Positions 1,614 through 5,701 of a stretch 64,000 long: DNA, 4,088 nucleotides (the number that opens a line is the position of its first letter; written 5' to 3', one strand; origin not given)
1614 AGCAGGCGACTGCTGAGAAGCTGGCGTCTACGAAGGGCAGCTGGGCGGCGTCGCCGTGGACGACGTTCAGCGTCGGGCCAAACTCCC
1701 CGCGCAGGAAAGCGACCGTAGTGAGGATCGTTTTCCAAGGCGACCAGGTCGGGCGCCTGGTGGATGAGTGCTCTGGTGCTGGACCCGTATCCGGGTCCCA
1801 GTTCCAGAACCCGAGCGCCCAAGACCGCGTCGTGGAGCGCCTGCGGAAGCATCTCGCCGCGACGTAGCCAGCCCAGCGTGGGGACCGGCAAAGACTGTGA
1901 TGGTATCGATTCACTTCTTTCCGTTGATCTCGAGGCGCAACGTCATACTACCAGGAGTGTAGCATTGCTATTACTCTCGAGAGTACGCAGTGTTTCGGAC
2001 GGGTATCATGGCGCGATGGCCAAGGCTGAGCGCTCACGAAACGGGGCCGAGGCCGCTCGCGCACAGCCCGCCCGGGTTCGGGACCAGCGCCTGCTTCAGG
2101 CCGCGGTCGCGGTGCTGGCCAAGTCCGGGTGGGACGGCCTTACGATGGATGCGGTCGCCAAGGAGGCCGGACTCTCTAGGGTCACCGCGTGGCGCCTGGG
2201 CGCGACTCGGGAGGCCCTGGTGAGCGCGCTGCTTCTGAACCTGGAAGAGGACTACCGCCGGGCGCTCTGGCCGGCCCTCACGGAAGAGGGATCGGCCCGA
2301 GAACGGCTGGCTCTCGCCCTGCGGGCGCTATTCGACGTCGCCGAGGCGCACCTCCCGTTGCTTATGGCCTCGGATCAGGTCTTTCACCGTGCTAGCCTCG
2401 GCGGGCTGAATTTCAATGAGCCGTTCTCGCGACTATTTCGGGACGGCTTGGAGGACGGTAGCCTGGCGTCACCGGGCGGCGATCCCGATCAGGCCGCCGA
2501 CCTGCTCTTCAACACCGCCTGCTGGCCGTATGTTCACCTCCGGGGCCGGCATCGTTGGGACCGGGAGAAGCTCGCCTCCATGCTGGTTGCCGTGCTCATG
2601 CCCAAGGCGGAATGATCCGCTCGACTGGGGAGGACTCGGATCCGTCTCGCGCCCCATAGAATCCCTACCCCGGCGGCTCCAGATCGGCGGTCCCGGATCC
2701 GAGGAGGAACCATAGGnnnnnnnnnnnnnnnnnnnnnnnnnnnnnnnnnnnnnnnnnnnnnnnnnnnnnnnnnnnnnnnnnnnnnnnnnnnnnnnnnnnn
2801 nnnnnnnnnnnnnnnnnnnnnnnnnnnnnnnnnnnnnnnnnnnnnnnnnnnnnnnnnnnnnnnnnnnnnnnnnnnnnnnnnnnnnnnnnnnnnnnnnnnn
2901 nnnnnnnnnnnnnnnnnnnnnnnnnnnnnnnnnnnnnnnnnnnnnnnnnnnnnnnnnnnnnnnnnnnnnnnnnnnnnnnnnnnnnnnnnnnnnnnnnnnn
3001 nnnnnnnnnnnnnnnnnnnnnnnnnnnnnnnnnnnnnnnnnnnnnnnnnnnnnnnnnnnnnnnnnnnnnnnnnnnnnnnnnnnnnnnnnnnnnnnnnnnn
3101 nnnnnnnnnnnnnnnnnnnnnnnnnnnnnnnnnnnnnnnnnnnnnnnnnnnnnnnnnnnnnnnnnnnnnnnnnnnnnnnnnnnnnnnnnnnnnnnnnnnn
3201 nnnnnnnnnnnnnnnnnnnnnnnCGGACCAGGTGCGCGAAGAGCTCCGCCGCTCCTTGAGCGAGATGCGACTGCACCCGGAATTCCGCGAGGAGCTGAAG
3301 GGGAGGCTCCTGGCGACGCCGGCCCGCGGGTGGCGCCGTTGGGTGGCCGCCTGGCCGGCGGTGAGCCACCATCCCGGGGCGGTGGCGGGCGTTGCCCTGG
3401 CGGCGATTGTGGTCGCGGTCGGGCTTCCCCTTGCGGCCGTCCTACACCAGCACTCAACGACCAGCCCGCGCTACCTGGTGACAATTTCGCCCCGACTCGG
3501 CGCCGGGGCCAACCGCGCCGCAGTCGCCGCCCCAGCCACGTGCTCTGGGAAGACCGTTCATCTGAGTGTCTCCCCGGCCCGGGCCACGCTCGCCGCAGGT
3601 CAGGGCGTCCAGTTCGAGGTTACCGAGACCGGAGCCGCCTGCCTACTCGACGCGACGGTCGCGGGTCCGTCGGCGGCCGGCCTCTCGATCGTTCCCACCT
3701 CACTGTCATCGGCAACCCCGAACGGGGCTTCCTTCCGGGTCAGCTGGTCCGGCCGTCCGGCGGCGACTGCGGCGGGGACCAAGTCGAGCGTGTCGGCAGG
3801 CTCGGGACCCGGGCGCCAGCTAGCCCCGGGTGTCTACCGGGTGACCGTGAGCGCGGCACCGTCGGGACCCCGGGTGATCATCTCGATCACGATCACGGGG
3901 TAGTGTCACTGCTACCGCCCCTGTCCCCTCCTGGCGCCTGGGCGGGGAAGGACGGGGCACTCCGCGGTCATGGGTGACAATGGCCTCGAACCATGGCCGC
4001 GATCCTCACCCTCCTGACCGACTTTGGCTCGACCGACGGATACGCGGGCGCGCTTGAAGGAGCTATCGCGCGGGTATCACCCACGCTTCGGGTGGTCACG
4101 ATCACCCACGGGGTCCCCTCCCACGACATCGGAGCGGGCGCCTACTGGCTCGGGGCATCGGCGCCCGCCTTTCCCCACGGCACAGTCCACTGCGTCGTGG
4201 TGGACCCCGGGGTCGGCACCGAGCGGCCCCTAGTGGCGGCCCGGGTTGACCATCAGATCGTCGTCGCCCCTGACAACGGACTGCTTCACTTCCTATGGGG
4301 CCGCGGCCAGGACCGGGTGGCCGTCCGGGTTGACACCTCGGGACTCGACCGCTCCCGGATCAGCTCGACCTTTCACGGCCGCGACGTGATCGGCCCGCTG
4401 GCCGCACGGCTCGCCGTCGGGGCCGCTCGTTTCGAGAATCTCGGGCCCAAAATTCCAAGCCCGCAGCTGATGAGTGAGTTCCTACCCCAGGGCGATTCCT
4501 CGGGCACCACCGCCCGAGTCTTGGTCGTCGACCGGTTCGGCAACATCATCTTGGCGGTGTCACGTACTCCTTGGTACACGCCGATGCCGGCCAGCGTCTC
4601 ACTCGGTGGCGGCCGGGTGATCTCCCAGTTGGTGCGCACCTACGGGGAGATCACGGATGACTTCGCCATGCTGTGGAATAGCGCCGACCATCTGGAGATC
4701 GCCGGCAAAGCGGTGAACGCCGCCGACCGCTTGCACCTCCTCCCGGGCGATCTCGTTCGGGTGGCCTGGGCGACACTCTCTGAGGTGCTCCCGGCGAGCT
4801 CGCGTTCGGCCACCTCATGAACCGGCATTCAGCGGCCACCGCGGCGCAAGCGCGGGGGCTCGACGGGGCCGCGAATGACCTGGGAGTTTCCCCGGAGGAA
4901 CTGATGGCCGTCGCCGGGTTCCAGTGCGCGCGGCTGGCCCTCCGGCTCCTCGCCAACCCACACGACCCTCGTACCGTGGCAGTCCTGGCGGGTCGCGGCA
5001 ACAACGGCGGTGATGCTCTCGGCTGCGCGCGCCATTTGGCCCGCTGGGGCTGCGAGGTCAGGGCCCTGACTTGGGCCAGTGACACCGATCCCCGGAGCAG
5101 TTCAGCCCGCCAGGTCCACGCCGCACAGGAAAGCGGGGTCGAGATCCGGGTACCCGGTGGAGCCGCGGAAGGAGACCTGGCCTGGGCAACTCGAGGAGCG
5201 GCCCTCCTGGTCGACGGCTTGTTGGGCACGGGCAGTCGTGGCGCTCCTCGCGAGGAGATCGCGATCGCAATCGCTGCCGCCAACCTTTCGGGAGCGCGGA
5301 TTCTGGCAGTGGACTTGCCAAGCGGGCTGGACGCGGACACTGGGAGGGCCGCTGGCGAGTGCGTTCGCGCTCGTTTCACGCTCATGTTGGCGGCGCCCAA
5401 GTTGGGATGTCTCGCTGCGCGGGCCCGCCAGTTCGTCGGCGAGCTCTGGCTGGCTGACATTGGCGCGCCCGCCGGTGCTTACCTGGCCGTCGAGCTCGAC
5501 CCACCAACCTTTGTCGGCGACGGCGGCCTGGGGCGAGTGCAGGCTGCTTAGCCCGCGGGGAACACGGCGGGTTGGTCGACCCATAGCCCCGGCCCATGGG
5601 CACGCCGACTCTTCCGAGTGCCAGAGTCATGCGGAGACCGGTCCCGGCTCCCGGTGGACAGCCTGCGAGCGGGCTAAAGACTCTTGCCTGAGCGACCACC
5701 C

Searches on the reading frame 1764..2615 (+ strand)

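Call 37: search_protein_families(library=pfam, proteins=[window:1764-2615:+], max_evalue=0.00001)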
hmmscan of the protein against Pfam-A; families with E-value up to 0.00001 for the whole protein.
window:1764-2615:+ (283 aa): 1 family
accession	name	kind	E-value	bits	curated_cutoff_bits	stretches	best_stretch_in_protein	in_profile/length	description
PF00440.29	TetR_N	-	1.2e-06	28.6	24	1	110-142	1-33/47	Bacterial regulatory proteins, tetR family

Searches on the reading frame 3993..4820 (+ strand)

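Call 37: search_protein_families(library=pfam, proteins=[window:3993-4820:+], max_evalue=0.00001)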
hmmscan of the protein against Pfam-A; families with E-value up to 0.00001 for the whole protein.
window:3993-4820:+ (275 aa): 2 families
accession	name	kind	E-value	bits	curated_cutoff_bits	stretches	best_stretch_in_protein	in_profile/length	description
PF01887.21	SAM_HAT_N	-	4.5e-46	156.7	26.3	1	5-151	1-145/145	SAM hydroxide adenosyltransferase N-terminal domain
PF20257.3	SAM_HAT_C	-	1.1e-11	45.3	25.5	1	175-256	2-84/84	SAM hydroxide adenosyltransferase C-terminal domain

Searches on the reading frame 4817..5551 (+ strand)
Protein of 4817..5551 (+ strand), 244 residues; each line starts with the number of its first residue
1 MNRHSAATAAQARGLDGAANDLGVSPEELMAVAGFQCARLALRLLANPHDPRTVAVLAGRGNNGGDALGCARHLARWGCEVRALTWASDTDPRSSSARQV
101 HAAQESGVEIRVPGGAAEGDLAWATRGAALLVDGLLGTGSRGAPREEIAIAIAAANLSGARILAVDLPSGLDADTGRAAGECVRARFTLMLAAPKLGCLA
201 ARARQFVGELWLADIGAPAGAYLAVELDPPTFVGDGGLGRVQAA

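Call 37: search_protein_families(library=pfam, proteins=[window:4817-5551:+], max_evalue=0.00001)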
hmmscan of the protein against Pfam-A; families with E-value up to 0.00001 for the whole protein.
window:4817-5551:+ (244 aa): 1 family
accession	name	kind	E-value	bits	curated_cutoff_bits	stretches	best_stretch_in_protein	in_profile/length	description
PF03853.21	YjeF_N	-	4.9e-40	137.7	24.9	1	27-197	2-169/169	YjeF-related protein N-terminus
